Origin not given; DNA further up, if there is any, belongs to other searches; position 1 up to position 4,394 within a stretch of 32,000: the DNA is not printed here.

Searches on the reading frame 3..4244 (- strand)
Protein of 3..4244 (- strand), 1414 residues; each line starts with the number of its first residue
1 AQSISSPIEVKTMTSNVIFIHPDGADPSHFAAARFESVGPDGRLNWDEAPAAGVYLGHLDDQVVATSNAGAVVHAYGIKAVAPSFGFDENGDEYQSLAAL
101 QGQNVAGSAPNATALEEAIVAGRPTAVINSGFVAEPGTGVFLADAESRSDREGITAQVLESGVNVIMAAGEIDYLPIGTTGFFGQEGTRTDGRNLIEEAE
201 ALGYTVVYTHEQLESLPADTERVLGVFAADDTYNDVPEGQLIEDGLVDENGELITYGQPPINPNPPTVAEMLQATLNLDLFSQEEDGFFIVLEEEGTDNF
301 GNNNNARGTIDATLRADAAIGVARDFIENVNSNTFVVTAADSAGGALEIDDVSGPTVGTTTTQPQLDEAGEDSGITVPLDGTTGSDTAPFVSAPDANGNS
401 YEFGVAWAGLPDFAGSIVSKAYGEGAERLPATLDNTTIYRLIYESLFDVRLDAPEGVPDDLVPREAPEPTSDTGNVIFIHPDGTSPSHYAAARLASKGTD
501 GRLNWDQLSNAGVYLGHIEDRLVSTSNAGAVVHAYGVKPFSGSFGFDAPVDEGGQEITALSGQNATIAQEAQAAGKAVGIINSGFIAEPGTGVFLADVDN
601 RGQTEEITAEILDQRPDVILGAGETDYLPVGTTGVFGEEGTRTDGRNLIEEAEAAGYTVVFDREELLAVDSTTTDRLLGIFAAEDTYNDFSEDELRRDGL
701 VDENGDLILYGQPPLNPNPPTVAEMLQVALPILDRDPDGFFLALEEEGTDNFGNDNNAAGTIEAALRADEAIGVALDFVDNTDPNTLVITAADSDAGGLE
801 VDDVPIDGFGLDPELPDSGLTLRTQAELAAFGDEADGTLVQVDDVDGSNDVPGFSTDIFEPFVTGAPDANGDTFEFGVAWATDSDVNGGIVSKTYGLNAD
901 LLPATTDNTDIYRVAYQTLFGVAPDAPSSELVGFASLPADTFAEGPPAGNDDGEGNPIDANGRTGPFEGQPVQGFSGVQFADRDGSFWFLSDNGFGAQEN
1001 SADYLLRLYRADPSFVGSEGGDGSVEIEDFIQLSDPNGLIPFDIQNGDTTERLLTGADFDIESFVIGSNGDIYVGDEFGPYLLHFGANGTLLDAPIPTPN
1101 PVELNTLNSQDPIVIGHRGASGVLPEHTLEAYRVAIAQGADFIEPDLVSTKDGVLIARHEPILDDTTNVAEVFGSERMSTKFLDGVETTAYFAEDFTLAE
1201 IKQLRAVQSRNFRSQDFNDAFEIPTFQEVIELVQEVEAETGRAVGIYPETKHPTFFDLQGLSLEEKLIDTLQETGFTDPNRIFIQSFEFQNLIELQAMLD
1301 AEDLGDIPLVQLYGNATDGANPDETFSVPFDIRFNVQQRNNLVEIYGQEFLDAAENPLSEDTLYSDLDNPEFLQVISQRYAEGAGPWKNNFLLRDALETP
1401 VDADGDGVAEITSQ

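Call 13: search_protein_families(library=pfam, proteins=[window:3-4244:-], max_evalue=0.001)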
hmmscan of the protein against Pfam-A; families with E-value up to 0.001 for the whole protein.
window:3-4244:- (1414 aa): 4 families
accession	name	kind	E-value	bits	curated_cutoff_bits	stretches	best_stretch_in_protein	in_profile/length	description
PF00245.25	Alk_phosphatase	-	2.7e-72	244.4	24.4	2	475-800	3-321/423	Alkaline phosphatase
PF03009.23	GDPD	-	1.7e-35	123.8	23.6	1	1117-1322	1-176/244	Glycerophosphoryl diester phosphodiesterase family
PF13449.12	Phytase-like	-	2.9e-20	73.8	27.6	1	970-1104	1-112/284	Esterase-like activity of phytase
PF01225.30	Mur_ligase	-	4.5e-05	24.2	21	0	182-213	18-54/95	Mur ligase family, catalytic domain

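Call 18: find_related_loci(query=window:3-4244:-, collection=genome_contigs, flank=10000)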
Query window:3-4244:- (1414 aa) in genome_contigs; peptide patterns used: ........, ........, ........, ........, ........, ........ (x = any residue, [..] = any of these).
335 stretches matched a pattern; 246 encode a relative of the query (tblastn E <= 1e-3); the best 80 are kept; 80 distinct loci.
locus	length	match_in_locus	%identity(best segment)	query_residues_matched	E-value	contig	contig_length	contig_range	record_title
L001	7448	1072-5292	88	9-1414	0e+0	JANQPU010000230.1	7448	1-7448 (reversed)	MAG: Acaryochloris sp. IP29b_bin.176 k99_1575132, whole genome shotgun sequence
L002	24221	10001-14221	88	9-1414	0e+0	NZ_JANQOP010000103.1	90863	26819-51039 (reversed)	MAG: Acaryochloris sp. IP29b_bin.137 k99_1544754, whole genome shotgun sequence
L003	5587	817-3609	89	2-932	0e+0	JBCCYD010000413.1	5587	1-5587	MAG: Cyanobacteria bacterium P01_F01_bin.143 k141_3070502_length_5587_cov_15.5125, whole genome shotgun sequence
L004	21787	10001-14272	64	9-1414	0e+0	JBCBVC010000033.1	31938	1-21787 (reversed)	MAG: Cyanobacteria bacterium J06642_2 NODE_33_length_31938_cov_13.219861, whole genome shotgun sequence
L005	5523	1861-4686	84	9-945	0e+0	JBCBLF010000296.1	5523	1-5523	MAG: Cyanobacteria bacterium J06627_8 NODE_296_length_5523_cov_7.838964, whole genome shotgun sequence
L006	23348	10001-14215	60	13-1414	0e+0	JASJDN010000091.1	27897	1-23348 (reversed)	MAG: Crocosphaera sp. isolate MO_188.B44 MO_188.c_1951, whole genome shotgun sequence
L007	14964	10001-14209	60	12-1414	0e+0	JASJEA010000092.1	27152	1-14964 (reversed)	MAG: Crocosphaera sp. isolate MO_199.B6 MO_199.c_578, whole genome shotgun sequence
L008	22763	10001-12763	82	8-929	0e+0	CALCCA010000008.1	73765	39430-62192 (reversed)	MAG TPA_asm: uncultured Halomicronema sp. isolate SRR3401481_bin.65_CONCOCT_v1.1_MAG genome assembly, contig: ERZ1740060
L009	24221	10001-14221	88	9-1414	0e+0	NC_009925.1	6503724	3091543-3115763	Acaryochloris marina MBIC11017, complete sequence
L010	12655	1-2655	83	16-925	0e+0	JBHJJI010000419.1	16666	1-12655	MAG: Leptolyngbyaceae cyanobacterium isolate pac_S7C2542 S7Ck141_237738, whole genome shotgun sequence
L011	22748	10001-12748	80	8-932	0e+0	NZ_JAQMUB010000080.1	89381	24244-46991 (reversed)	Oscillatoria sp. CS-180 k141_12965, whole genome shotgun sequence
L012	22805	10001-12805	85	8-936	0e+0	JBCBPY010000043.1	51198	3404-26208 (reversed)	MAG: Cyanobacteria bacterium J06634_5 NODE_43_length_51198_cov_24.551437, whole genome shotgun sequence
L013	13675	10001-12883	77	11-936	0e+0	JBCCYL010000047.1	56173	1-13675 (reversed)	MAG: Cyanobacteria bacterium P01_F01_bin.150 k141_3020355_length_56173_cov_48.0000, whole genome shotgun sequence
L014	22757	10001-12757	80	2-927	0e+0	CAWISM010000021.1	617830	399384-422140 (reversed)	MAG: uncultured cyanobacterium isolate MFD03250.bin.2.64 genome assembly, contig: contig_3495, whole genome shotgun sequ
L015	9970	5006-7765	81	11-934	0e+0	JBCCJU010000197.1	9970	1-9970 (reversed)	MAG: Cyanobacteria bacterium P01_C01_bin.120 k141_1035694_length_9970_cov_32.8661, whole genome shotgun sequence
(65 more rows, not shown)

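Call 21: search_protein_families(library=pfam, proteins=[L009:10013-15658:+, L009:2296-3333:+, L009:3585-4619:+, L009:4665-5906:+, L009:5837-6688:+, L009:6705-7544:+, L009:7677-8693:-, L009:16467-17372:-, L009:18084-19712:+, L009:19947-22859:+], max_evalue=0.00001)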
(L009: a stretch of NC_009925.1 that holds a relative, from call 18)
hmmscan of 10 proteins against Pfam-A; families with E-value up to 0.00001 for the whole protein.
L009:10013-15658:+ (1881 aa): 4 families
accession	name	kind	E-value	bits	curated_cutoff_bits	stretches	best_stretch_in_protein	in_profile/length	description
PF00245.25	Alk_phosphatase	-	3.3e-70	237.6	24.4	2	463-790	3-323/423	Alkaline phosphatase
PF13449.12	Phytase-like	-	1.9e-53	182.6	27.6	2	1487-1653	117-284/284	Esterase-like activity of phytase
PF03009.23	GDPD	-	1.7e-46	159.7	23.6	2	1106-1311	1-176/244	Glycerophosphoryl diester phosphodiesterase family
PF00353.25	HemolysinCabind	-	2.7e-15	56.4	23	1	1742-1777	1-36/36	RTX calcium-binding nonapeptide repeat (4 copies)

L009:2296-3333:+ (345 aa): 2 families
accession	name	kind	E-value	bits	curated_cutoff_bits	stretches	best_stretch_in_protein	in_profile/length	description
PF02492.25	cobW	-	1.4e-57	194.6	20.7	1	23-197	1-178/180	CobW/HypB/UreG, nucleotide-binding domain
PF07683.19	CobW_C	-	2.4e-23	82.3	22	1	255-343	1-94/94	Cobalamin synthesis protein cobW C-terminal domain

L009:3585-4619:+ (344 aa): 1 family
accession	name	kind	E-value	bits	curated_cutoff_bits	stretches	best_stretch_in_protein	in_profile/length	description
PF00490.27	ALAD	-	2e-147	490.9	24.6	1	24-339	2-315/317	Delta-aminolevulinic acid dehydratase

L009:4665-5906:+ (413 aa): 1 family
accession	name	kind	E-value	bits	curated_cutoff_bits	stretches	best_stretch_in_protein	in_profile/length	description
PF01297.22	ZnuA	-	1.1e-72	245.2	29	1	48-384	1-263/263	Zinc-uptake complex component A periplasmic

L009:5837-6688:+ (283 aa): 3 families
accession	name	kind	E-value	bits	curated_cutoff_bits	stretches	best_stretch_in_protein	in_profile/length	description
PF00005.33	ABC_tran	-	1.6e-26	94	25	1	49-200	2-135/137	ABC transporter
PF02463.25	SMC_N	-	3.8e-11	43.3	40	0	44-83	11-49/220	RecF/RecN/SMC N terminal domain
PF13304.12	AAA_21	-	1.3e-07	32.5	27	0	62-79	3-20/304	AAA domain, putative AbiEii toxin, Type IV TA system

L009:6705-7544:+ (279 aa): 2 families
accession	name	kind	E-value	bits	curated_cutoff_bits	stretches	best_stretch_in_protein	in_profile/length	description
PF00950.22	ABC-3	-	2.4e-59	201.4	20.1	1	15-271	1-257/258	ABC 3 transport family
PF01032.23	FecCD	-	2.7e-06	27.1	26.5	1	58-263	85-301/311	FecCD transport family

L009:7677-8693:- (338 aa): 1 family
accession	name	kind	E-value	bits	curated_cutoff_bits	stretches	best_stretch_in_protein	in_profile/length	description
PF01545.26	Cation_efflux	-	4.7e-33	115.1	26.6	1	40-244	3-198/198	Cation efflux family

L009:16467-17372:- (301 aa): 1 family
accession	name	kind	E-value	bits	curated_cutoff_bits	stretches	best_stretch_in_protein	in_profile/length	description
PF02086.21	MethyltransfD12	-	3.6e-67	227.2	22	1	43-283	1-253/253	D12 class N6 adenine-specific DNA methyltransferase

L009:18084-19712:+ (542 aa): 2 families
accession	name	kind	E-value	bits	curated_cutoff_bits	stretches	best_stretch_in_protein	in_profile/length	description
PF00933.27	Glyco_hydro_3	-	1.1e-91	308.1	27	1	17-347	2-315/316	Glycosyl hydrolase family 3 N terminal domain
PF18034.6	Bac_GH3_C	-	1.5e-43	148.3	27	1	407-538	6-136/137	Bacterial Glycosyl hydrolase family 3 C-terminal domain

L009:19947-22859:+ (970 aa): 5 families
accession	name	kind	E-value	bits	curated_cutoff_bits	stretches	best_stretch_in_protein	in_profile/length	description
PF22735.1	NNH3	-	2.9e-54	184.8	27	1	48-259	1-210/213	NACHT N-terminal Helical domain 3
PF00805.28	Pentapeptide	-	2.5e-47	158.4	20.2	4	902-938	1-37/40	Pentapeptide repeats (8 copies)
PF13599.13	Pentapeptide_4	-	2.4e-14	53.6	38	2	874-944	8-78/78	Pentapeptide repeat region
PF13576.12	Pentapeptide_3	-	2.8e-14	53.5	27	0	851-892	3-47/48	Pentapeptide repeats (9 copies)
PF05729.18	NACHT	-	5.5e-11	43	26.7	1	308-465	2-163/167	NACHT domain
